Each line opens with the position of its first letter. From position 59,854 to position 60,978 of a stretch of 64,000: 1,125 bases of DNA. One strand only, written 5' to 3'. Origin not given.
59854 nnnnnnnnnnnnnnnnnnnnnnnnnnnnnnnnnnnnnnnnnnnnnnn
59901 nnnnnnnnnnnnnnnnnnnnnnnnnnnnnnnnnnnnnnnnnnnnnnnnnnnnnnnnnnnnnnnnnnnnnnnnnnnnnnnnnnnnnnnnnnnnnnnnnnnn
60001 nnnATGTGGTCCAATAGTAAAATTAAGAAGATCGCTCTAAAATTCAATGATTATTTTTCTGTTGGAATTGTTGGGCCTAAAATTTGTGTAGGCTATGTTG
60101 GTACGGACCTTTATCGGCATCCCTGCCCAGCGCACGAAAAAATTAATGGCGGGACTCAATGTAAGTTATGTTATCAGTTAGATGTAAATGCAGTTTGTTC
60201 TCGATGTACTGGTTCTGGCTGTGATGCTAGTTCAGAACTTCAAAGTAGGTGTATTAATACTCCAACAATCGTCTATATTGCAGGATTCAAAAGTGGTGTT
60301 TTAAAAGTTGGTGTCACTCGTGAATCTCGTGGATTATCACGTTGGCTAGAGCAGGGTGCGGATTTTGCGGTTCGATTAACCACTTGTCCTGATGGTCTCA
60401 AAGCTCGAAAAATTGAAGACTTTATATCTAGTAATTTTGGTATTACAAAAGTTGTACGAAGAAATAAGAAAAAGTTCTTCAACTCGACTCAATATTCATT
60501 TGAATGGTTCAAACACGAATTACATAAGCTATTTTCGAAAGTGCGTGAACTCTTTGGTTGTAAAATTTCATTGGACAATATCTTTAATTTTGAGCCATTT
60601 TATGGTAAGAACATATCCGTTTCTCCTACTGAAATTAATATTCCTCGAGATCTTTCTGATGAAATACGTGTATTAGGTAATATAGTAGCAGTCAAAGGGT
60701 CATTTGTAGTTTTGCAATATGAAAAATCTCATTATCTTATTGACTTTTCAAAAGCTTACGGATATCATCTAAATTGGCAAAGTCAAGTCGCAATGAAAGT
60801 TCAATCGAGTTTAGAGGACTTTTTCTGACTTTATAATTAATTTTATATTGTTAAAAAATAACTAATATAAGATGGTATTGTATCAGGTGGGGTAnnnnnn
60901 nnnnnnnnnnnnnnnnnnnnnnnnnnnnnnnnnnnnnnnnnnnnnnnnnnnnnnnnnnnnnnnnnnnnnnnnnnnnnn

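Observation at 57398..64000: Mirror-image convergent operons, each headed by a coiled-coil/winged-helix paralog and each ending in a Roadblock-like protein; they enclose a radical SAM enzyme and two nuclease-like proteins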

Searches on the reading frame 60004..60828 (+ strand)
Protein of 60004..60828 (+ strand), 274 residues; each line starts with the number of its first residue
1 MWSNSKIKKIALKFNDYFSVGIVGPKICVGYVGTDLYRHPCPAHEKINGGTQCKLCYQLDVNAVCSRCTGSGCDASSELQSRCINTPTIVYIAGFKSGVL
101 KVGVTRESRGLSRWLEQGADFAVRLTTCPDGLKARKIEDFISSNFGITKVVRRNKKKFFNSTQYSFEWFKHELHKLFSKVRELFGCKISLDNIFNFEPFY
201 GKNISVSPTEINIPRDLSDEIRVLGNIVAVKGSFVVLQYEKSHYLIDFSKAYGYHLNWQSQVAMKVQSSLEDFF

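Call 6: search_protein_families(library=pfam, max_evalue=0.1, proteins=[window:60004-60828:+])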
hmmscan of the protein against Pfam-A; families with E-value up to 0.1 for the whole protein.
window:60004-60828:+ (274 aa): 2 families
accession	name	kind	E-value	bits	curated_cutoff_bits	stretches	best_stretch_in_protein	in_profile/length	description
PF10977.13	DUF2797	-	1.7e-15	57.9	25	1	73-255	57-226/227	Protein of unknown function (DUF2797)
PF12630.12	Pox_polyA_pol_N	-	0.036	14.9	27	1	148-182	44-78/108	Poxvirus poly(A) polymerase N-terminal domain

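Call 7: search_protein_families(library=ncbifam, max_evalue=0.1, proteins=[window:60004-60828:+])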
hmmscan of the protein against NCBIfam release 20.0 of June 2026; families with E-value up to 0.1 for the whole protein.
window:60004-60828:+ (274 aa): 0 families

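Call 10: search_protein_families(library=padloc, max_evalue=0.1, proteins=[window:60004-60828:+])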
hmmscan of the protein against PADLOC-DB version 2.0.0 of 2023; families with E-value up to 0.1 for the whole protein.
window:60004-60828:+ (274 aa): 0 families

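Call 35: search_solved_structures(query=A4, max_evalue=10, show_alignments=2)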
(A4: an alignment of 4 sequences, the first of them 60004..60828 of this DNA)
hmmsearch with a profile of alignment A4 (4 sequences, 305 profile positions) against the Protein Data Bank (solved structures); distinct sequences matched with E-value up to 10: 1.
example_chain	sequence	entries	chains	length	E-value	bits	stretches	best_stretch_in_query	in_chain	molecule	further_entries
2ihx_A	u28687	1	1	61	2.5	10.7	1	62-98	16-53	Nucleocapsid (NC) Protein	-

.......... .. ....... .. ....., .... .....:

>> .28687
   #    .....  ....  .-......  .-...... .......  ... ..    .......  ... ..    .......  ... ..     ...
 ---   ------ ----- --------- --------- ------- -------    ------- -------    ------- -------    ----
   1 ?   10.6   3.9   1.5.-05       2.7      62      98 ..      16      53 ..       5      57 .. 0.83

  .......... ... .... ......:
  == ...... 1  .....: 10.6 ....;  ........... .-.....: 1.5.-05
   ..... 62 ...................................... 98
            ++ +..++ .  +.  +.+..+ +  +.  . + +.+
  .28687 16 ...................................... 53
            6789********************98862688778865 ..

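Call 62: search_protein_families(library=pfam, max_evalue=10, alignment_id=A6)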
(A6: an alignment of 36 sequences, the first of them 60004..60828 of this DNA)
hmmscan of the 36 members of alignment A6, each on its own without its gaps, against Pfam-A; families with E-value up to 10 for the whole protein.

A. member 1, window:60004-60828:+ (274 aa): 2 families
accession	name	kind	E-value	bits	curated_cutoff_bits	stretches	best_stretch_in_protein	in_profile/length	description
PF10977.13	DUF2797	-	1.7e-15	57.9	25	1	73-255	57-226/227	Protein of unknown function (DUF2797)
PF12630.12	Pox_polyA_pol_N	-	0.036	14.9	27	1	148-182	44-78/108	Poxvirus poly(A) polymerase N-terminal domain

B. families by the number of members that match (of 36 scanned): 14 families
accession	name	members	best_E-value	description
PF10977.13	DUF2797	36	2.7e-21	Protein of unknown function (DUF2797)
PF15353.11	HECA_N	1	0.007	Headcase N-terminal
PF17396.8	DUF1611_N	1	0.0082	Domain of unknown function (DUF1611_N) Rossmann-like domain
PF12268.13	DUF3612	1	0.035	Protein of unknown function (DUF3612)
PF12630.12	Pox_polyA_pol_N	1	0.036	Poxvirus poly(A) polymerase N-terminal domain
PF09905.14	VF530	1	0.036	DNA-binding protein VF530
PF22554.1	Chap-C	1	0.038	TY-Chap C-terminal domain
PF24751.1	DUF7696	1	0.042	Family of unknown function (DUF7696)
PF17853.6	GGDEF_2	1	0.068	GGDEF-like domain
PF25031.1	SBSPON_C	1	0.1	SBSPON-like, C-terminal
PF21344.3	Zn_ribbon_LysW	1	0.11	Alpha-aminoadipate carrier protein LysW-like, globular domain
PF06750.18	A24_N_bact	1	0.15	Bacterial Peptidase A24 N-terminal domain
PF07679.22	I-set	1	0.24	Immunoglobulin I-set domain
PF14946.11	DUF4501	1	1.5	Domain of unknown function (DUF4501)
